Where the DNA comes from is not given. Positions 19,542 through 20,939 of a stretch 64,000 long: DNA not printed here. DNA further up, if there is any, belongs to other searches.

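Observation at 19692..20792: Bacterial eRF1-like protein retaining a GGQ motif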

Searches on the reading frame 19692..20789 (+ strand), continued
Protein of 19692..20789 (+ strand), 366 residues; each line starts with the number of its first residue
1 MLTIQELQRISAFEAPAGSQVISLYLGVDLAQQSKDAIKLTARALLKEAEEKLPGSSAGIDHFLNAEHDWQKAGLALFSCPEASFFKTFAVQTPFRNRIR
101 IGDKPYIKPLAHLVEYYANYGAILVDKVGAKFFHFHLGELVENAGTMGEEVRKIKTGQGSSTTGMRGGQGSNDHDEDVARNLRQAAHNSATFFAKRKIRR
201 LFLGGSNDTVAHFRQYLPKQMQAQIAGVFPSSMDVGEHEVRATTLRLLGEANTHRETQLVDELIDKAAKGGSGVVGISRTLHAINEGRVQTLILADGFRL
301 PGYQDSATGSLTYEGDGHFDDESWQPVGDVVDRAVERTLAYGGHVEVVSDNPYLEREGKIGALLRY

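Call 34: search_protein_families(library=pfam, proteins=[L001:4320-6587:+, L011:10992-12104:-, L008:5583-6530:+, L007:8810-9547:+, L001:9303-9917:+, L004:3271-3768:+, L023:1319-2143:+, L002:8559-9713:+, L011:9204-9896:-, L011:10030-10992:-], max_evalue=0.001)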
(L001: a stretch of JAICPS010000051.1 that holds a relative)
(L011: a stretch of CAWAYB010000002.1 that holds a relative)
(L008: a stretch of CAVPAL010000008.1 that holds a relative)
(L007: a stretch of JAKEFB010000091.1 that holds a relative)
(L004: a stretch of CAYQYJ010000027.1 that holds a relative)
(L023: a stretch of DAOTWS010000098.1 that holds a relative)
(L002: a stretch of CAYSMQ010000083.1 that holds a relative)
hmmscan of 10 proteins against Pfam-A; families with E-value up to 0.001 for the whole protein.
L001:4320-6587:+ (756 aa): 1 family
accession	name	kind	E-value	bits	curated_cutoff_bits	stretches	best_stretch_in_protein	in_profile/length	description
PF00365.25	PFK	-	2.4e-199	660.6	30.9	2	9-317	1-277/277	Phosphofructokinase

L011:10992-12104:- (370 aa): 1 family
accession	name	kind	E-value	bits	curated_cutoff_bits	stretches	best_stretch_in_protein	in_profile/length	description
PF02653.21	BPD_transp_2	-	8.8e-45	153.4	26.8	1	63-343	3-268/269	Branched-chain amino acid transport system / permease component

L008:5583-6530:+ (316 aa): 2 families
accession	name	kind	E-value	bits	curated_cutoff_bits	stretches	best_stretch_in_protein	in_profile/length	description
PF01556.23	DnaJ_C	-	4.3e-43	147.4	26.6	1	154-294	4-152/152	DnaJ C terminal domain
PF00226.36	DnaJ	-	1.8e-27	95.7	27.8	1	5-67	1-63/63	DnaJ domain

L007:8810-9547:+ (246 aa): 1 family
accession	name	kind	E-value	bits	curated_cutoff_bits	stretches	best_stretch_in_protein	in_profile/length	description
PF03167.25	UDG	-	9.6e-10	39.1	24.3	1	84-219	6-101/141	Uracil DNA glycosylase superfamily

L001:9303-9917:+ (205 aa): 0 families

L004:3271-3768:+ (166 aa): 1 family
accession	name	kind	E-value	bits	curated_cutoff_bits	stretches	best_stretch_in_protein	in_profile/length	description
PF06094.17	GGACT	-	1.7e-21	77.4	22.8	1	15-138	1-118/120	Gamma-glutamyl cyclotransferase, AIG2-like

L023:1319-2143:+ (275 aa): 3 families
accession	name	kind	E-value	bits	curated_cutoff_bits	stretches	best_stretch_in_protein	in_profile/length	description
PF08241.18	Methyltransf_11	-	3.7e-09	37.5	21.2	1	109-203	14-94/95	Methyltransferase domain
PF13649.12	Methyltransf_25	-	2.1e-07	32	27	1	106-200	12-97/97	Methyltransferase domain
PF00891.24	Methyltransf_2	-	0.00065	19.5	22.3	0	139-207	103-167/210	O-methyltransferase domain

L002:8559-9713:+ (385 aa): 1 family
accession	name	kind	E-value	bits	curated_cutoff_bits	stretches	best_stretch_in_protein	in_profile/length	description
PF14258.12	DUF4350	-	7.6e-15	56.1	30.4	1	42-218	2-181/181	Domain of unknown function (DUF4350)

L011:9204-9896:- (230 aa): 1 family
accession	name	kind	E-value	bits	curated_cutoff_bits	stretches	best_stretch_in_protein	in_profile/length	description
PF00565.23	SNase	-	2.2e-18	67.1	21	1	69-170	1-107/107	Staphylococcal nuclease homologue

L011:10030-10992:- (320 aa): 1 family
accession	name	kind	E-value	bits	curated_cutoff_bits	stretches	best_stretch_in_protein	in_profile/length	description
PF02653.21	BPD_transp_2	-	2.2e-40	138.9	26.8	1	8-252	4-245/269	Branched-chain amino acid transport system / permease component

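Call 40: search_protein_families(library=pfam, proteins=[P0122, P0125, P0126, P0137, P0140, P0164, P0170, P0184, P0200, P0235], max_evalue=0.001)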
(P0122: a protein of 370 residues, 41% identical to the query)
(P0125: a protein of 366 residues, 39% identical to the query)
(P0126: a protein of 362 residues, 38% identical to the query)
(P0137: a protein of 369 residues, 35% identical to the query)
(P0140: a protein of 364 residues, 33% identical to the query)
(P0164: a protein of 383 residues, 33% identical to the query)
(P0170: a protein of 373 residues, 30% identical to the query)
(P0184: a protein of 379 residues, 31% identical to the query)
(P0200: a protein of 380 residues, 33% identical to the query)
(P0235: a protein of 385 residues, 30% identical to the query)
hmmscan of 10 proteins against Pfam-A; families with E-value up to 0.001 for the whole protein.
P0122 (370 aa): 6 families
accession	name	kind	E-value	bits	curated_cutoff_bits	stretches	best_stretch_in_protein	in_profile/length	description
PF18854.6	baeRF_family10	-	1.5e-35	123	27.1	1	105-248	1-140/143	Bacterial archaeo-eukaryotic release factor family 10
PF18844.6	baeRF_family2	-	1.8e-07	31.8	26.9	1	120-229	2-105/149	Bacterial archaeo-eukaryotic release factor family 2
PF18856.6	baeRF_family12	-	1.5e-05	26.1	27.7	1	121-232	3-123/138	Bacterial archaeo-eukaryotic release factor family 12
PF18846.6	baeRF_family5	-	7.1e-05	23.4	27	1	120-227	3-114/132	Bacterial archaeo-eukaryotic release factor family 5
PF23455.1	DUF7129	-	0.00017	21.7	30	1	304-331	11-40/45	Domain of unknown function (DUF7129)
PF10116.14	Host_attach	-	0.00028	21.9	26.7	1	148-237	37-128/138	Protein required for attachment to host cells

P0125 (366 aa): 4 families
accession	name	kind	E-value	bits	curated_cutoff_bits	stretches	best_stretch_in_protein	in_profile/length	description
PF18854.6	baeRF_family10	-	7.7e-36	123.9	27.1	1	101-244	1-140/143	Bacterial archaeo-eukaryotic release factor family 10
PF18844.6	baeRF_family2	-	2.7e-06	28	26.9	1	118-261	4-143/149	Bacterial archaeo-eukaryotic release factor family 2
PF03465.20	eRF1_3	-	6e-05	23.9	25.8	1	253-366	3-104/106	eRF1 domain 3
PF18845.6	baeRF_family3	-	0.00011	23.1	31.5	1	118-286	4-168/168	Bacterial archaeo-eukaryotic release factor family 3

P0126 (362 aa): 6 families
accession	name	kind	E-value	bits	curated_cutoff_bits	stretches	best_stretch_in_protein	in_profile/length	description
PF18854.6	baeRF_family10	-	7.6e-41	140.2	27.1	1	105-237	1-137/143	Bacterial archaeo-eukaryotic release factor family 10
PF18844.6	baeRF_family2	-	2.8e-09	37.7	26.9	1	119-260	1-146/149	Bacterial archaeo-eukaryotic release factor family 2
PF18859.6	acVLRF1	-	1.3e-07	32.3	27.1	1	119-210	2-92/130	Actinobacteria/chloroflexi VLRF1 release factor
PF13248.11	Zn_ribbon_3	-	9.6e-06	25.3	27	1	297-320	3-26/26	zinc-ribbon domain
PF18845.6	baeRF_family3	-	2.1e-05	25.4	31.5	1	119-281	1-167/168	Bacterial archaeo-eukaryotic release factor family 3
PF13240.11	Zn_Ribbon_1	-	0.00028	21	25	1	299-319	2-22/23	zinc-ribbon domain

P0137 (369 aa): 5 families
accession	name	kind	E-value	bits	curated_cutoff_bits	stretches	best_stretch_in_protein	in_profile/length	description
PF18854.6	baeRF_family10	-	7.7e-26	91.5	27.1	1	108-241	5-134/143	Bacterial archaeo-eukaryotic release factor family 10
PF18844.6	baeRF_family2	-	1e-08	35.8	26.9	1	121-268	4-147/149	Bacterial archaeo-eukaryotic release factor family 2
PF18845.6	baeRF_family3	-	4.2e-07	30.9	31.5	1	119-289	2-168/168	Bacterial archaeo-eukaryotic release factor family 3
PF18846.6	baeRF_family5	-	7.4e-05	23.3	27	1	120-229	4-117/132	Bacterial archaeo-eukaryotic release factor family 5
PF03465.20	eRF1_3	-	0.00018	22.4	25.8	1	258-369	5-104/106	eRF1 domain 3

P0140 (364 aa): 6 families
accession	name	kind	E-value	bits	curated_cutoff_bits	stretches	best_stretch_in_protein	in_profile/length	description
PF18854.6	baeRF_family10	-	5.2e-38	131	27.1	1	108-243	2-141/143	Bacterial archaeo-eukaryotic release factor family 10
PF18844.6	baeRF_family2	-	7e-14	52.6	26.9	1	122-259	2-143/149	Bacterial archaeo-eukaryotic release factor family 2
PF18859.6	acVLRF1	-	1.1e-12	48.7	27.1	1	121-214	2-94/130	Actinobacteria/chloroflexi VLRF1 release factor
PF18845.6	baeRF_family3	-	2.1e-07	31.9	31.5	1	121-284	1-168/168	Bacterial archaeo-eukaryotic release factor family 3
PF03464.20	eRF1_2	-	2.7e-05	24.9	27.1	1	122-209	2-92/133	eRF1 domain 2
PF21349.2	RUBY_RBDX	-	0.00024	20.9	26.5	1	299-319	1-23/30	Rubrerythrin, rubredoxin-like domain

P0164 (383 aa): 5 families
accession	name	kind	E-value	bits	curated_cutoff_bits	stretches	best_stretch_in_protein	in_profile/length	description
PF18854.6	baeRF_family10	-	4.5e-33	115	27.1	1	118-259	1-143/143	Bacterial archaeo-eukaryotic release factor family 10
PF18856.6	baeRF_family12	-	1.5e-05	26.1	27.7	1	187-254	70-138/138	Bacterial archaeo-eukaryotic release factor family 12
PF18844.6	baeRF_family2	-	5.1e-05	23.8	26.9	1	154-276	25-146/149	Bacterial archaeo-eukaryotic release factor family 2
PF18859.6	acVLRF1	-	0.00011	22.9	27.1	1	132-256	2-118/130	Actinobacteria/chloroflexi VLRF1 release factor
PF18846.6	baeRF_family5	-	0.00064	20.3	27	0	177-239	56-118/132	Bacterial archaeo-eukaryotic release factor family 5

P0170 (373 aa): 4 families
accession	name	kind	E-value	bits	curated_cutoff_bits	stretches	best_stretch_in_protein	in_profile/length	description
PF18854.6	baeRF_family10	-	2.7e-35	122.2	27.1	1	114-251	1-142/143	Bacterial archaeo-eukaryotic release factor family 10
PF18859.6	acVLRF1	-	3.7e-09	37.3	27.1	1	128-219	2-92/130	Actinobacteria/chloroflexi VLRF1 release factor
PF18844.6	baeRF_family2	-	1.3e-05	25.8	26.9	1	131-265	4-142/149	Bacterial archaeo-eukaryotic release factor family 2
PF03464.20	eRF1_2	-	1.4e-05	25.9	27.1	1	129-208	2-84/133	eRF1 domain 2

P0184 (379 aa): 7 families
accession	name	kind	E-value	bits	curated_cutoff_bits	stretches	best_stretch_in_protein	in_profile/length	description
PF18854.6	baeRF_family10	-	2.4e-38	132.1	27.1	1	116-258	1-143/143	Bacterial archaeo-eukaryotic release factor family 10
PF18844.6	baeRF_family2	-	7.4e-08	33.1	26.9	1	130-272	1-143/149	Bacterial archaeo-eukaryotic release factor family 2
PF18856.6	baeRF_family12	-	2.5e-07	31.8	27.7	1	134-238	5-122/138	Bacterial archaeo-eukaryotic release factor family 12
PF18846.6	baeRF_family5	-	5.4e-06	27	27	1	132-252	4-129/132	Bacterial archaeo-eukaryotic release factor family 5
PF18859.6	acVLRF1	-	1.7e-05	25.5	27.1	1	164-257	32-124/130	Actinobacteria/chloroflexi VLRF1 release factor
PF18845.6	baeRF_family3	-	1.9e-05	25.5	31.5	1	130-296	1-167/168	Bacterial archaeo-eukaryotic release factor family 3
PF10116.14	Host_attach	-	0.00034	21.6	26.7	1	154-238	37-122/138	Protein required for attachment to host cells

P0200 (380 aa): 4 families
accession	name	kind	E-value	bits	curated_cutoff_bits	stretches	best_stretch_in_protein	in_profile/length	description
PF18854.6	baeRF_family10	-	2.1e-22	80.4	27.1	1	119-258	1-140/143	Bacterial archaeo-eukaryotic release factor family 10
PF18856.6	baeRF_family12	-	4.4e-06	27.8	27.7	1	164-254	47-136/138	Bacterial archaeo-eukaryotic release factor family 12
PF18844.6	baeRF_family2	-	4.1e-05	24.2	26.9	1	135-275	3-143/149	Bacterial archaeo-eukaryotic release factor family 2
PF13248.11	Zn_ribbon_3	-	0.00065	19.5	27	0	317-337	4-25/26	zinc-ribbon domain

P0235 (385 aa): 4 families
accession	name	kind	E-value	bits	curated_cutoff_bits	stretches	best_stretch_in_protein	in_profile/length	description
PF18854.6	baeRF_family10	-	2.4e-21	76.9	27.1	1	118-262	1-141/143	Bacterial archaeo-eukaryotic release factor family 10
PF18844.6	baeRF_family2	-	1.4e-06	29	26.9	1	132-282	1-147/149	Bacterial archaeo-eukaryotic release factor family 2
PF18845.6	baeRF_family3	-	1.6e-06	29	31.5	1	132-292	1-157/168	Bacterial archaeo-eukaryotic release factor family 3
PF18856.6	baeRF_family12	-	6.3e-05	24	27.7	1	134-245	3-123/138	Bacterial archaeo-eukaryotic release factor family 12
